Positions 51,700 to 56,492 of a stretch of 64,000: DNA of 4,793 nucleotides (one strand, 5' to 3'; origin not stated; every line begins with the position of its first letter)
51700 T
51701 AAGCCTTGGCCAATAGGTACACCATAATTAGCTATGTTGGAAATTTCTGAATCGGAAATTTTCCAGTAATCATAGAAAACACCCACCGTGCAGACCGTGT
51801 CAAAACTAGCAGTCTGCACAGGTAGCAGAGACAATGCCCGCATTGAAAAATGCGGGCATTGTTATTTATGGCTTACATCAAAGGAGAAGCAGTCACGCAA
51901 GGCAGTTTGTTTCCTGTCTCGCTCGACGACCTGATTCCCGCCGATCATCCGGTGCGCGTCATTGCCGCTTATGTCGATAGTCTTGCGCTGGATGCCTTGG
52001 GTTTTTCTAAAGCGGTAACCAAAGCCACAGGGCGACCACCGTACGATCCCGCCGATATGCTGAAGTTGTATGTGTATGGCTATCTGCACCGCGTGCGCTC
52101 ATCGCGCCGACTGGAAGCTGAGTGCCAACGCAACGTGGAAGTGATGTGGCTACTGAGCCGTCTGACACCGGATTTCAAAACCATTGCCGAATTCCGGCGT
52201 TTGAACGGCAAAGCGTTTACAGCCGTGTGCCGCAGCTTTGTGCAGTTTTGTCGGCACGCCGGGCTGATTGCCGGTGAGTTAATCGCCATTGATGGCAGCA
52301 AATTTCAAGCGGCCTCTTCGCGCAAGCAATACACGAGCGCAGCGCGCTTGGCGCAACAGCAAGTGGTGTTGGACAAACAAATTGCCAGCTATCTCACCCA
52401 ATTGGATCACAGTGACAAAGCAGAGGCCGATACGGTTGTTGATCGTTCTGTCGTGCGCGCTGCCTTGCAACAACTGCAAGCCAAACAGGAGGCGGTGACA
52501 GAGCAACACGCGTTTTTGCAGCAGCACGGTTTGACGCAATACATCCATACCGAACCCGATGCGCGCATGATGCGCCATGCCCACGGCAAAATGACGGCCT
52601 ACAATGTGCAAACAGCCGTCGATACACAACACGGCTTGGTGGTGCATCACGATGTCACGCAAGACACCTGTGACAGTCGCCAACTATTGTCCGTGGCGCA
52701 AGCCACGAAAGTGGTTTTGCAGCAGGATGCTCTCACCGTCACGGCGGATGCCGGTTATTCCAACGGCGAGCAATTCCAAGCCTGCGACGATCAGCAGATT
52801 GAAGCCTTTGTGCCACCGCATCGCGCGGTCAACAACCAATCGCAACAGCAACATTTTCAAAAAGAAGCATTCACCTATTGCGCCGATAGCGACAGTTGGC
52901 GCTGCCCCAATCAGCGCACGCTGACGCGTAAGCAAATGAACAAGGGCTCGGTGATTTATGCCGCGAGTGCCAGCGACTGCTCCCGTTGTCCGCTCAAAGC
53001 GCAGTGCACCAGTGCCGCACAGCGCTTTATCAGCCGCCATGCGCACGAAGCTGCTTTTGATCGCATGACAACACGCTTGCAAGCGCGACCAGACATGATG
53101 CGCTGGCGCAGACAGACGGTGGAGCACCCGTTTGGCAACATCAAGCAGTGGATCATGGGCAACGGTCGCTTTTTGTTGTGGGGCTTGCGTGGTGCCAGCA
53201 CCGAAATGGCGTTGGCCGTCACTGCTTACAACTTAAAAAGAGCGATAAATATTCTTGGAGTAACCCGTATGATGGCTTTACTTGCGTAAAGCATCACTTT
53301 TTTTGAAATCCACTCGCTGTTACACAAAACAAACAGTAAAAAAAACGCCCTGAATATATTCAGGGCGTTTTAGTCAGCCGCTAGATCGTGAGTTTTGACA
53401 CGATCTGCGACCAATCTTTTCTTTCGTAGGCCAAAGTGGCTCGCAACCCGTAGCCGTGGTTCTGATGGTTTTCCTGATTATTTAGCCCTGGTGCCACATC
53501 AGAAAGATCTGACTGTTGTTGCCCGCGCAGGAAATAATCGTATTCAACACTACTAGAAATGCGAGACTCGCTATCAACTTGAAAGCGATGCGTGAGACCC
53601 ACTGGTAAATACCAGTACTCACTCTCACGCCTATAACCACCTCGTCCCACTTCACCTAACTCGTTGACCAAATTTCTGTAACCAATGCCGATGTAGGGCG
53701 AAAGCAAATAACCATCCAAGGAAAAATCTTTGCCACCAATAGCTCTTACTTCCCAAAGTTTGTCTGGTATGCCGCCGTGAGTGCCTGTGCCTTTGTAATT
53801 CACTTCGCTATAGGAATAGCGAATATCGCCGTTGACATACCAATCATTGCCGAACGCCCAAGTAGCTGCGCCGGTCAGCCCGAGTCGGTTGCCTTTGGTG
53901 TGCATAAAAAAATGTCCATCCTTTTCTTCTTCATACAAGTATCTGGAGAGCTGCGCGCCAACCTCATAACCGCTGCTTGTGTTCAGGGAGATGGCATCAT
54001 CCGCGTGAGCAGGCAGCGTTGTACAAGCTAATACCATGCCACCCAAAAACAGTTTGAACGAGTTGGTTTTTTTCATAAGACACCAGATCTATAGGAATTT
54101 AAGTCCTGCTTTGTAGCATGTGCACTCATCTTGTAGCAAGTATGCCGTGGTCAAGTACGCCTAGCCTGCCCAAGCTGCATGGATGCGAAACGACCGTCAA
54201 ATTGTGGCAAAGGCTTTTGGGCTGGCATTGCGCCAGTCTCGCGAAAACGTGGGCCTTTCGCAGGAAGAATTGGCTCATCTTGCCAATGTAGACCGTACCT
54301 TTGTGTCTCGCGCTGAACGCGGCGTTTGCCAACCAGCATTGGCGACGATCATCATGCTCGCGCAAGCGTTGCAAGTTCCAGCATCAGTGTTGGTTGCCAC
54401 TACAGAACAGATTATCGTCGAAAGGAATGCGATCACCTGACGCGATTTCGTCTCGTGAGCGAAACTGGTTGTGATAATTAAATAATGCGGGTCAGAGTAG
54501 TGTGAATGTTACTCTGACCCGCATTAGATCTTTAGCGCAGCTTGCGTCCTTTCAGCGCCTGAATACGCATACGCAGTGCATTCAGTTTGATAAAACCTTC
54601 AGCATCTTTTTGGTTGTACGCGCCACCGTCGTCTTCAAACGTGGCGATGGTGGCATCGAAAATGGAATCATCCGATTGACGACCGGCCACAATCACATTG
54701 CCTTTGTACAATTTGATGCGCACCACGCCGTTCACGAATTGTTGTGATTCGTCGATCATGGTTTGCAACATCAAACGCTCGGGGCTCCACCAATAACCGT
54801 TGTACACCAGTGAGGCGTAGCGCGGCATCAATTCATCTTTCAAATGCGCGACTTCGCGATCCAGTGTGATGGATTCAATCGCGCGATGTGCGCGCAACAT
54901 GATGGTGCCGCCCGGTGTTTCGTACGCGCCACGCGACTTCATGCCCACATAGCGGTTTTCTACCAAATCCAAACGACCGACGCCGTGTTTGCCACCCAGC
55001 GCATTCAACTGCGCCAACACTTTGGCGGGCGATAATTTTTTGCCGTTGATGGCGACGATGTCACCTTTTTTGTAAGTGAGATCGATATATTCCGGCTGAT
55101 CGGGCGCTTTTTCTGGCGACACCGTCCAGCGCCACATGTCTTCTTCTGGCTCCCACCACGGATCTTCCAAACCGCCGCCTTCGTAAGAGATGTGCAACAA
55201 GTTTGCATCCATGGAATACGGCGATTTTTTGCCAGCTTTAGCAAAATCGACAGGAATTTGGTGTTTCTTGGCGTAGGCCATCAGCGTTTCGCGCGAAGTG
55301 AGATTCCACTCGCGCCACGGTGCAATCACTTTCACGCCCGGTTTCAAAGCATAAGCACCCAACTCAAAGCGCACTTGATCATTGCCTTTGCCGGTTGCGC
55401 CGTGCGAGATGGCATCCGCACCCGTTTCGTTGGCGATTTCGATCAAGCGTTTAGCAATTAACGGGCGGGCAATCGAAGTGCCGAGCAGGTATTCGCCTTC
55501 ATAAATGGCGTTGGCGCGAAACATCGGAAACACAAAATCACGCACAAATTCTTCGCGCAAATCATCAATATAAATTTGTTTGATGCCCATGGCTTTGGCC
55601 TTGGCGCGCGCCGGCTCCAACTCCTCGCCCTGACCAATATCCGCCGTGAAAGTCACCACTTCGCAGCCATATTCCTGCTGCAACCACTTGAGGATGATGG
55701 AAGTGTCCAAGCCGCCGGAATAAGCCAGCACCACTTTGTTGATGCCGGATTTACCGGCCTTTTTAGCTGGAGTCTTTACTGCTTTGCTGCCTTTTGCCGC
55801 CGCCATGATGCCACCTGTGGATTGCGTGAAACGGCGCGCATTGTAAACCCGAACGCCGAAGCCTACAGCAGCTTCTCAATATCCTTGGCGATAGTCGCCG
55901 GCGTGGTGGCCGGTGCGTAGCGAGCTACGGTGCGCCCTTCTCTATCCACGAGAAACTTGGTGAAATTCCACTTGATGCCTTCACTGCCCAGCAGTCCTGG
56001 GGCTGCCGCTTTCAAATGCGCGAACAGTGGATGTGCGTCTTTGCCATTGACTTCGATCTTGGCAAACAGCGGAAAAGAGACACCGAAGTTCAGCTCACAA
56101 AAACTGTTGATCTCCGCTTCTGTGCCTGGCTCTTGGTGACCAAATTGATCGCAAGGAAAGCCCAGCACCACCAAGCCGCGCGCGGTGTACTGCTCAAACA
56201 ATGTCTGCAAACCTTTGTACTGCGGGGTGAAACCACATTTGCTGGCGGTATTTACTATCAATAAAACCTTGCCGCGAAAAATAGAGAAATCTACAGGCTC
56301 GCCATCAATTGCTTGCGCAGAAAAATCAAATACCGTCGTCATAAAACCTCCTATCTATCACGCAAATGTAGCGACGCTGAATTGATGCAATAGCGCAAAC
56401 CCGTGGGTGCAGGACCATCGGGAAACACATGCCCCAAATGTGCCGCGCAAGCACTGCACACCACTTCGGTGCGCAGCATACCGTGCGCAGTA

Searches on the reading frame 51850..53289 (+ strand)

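Call 9: search_protein_families(library=pfam, proteins=[window:51850-53289:+], max_evalue=0.001)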
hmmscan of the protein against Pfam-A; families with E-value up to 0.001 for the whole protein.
window:51850-53289:+ (479 aa): 3 families
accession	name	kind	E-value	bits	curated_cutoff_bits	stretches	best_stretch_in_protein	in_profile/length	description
PF05598.16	DUF772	-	3.5e-18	65.8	23.1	1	61-125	1-69/74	Transposase domain (DUF772)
PF13751.12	DDE_Tnp_1_6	-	2.5e-13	50.8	25.1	1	352-465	2-124/125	Transposase DDE domain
PF01609.27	DDE_Tnp_1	-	1.1e-11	45.4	23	1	243-462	28-200/200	Transposase DDE domain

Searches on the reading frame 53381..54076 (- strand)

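Call 9: search_protein_families(library=pfam, proteins=[window:53381-54076:-], max_evalue=0.001)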
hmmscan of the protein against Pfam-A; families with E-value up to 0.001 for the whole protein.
window:53381-54076:- (231 aa): 1 family
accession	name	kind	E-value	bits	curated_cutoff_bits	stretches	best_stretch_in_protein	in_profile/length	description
PF03797.25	Autotransporter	-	3.2e-05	24.2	26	1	59-136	61-147/255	Autotransporter beta-domain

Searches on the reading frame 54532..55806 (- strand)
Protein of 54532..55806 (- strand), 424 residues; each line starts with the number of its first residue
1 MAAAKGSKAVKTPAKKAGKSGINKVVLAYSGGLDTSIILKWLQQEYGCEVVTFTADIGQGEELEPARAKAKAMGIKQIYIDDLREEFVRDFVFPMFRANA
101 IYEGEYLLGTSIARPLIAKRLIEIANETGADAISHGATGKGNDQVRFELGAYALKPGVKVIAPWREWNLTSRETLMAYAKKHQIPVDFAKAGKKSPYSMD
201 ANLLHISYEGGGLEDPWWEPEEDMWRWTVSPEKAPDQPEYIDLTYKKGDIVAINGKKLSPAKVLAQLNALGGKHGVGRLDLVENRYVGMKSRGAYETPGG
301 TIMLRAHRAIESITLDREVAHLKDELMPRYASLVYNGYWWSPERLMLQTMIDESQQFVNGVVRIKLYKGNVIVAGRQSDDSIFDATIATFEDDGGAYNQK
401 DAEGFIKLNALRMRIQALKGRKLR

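Call 9: search_protein_families(library=pfam, proteins=[window:54532-55806:-], max_evalue=0.001)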
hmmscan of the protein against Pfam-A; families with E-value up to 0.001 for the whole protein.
window:54532-55806:- (424 aa): 3 families
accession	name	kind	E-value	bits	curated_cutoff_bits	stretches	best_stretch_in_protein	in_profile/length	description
PF20979.2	Arginosuc_syn_C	-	2.3e-81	273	27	1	197-415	1-218/219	Arginosuccinate synthase C-terminal domain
PF00764.25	Arginosuc_synth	-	4.3e-67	225.6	27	1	24-185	1-162/162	Arginosuccinate synthase N-terminal HUP domain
PF24167.1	DUF7411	-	0.0008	19.5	28.7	0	24-90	2-65/194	Family of unknown function (DUF7411)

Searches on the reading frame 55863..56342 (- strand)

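Call 9: search_protein_families(library=pfam, proteins=[window:55863-56342:-], max_evalue=0.001)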
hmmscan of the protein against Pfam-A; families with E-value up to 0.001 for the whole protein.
window:55863-56342:- (159 aa): 2 families
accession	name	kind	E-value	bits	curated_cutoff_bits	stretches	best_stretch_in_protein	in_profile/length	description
PF00255.25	GSHPx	-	7.5e-44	148.2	27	1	4-111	1-108/108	Glutathione peroxidase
PF00578.27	AhpC-TSA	-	7.2e-05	23.2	26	1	5-68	6-71/124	AhpC/TSA family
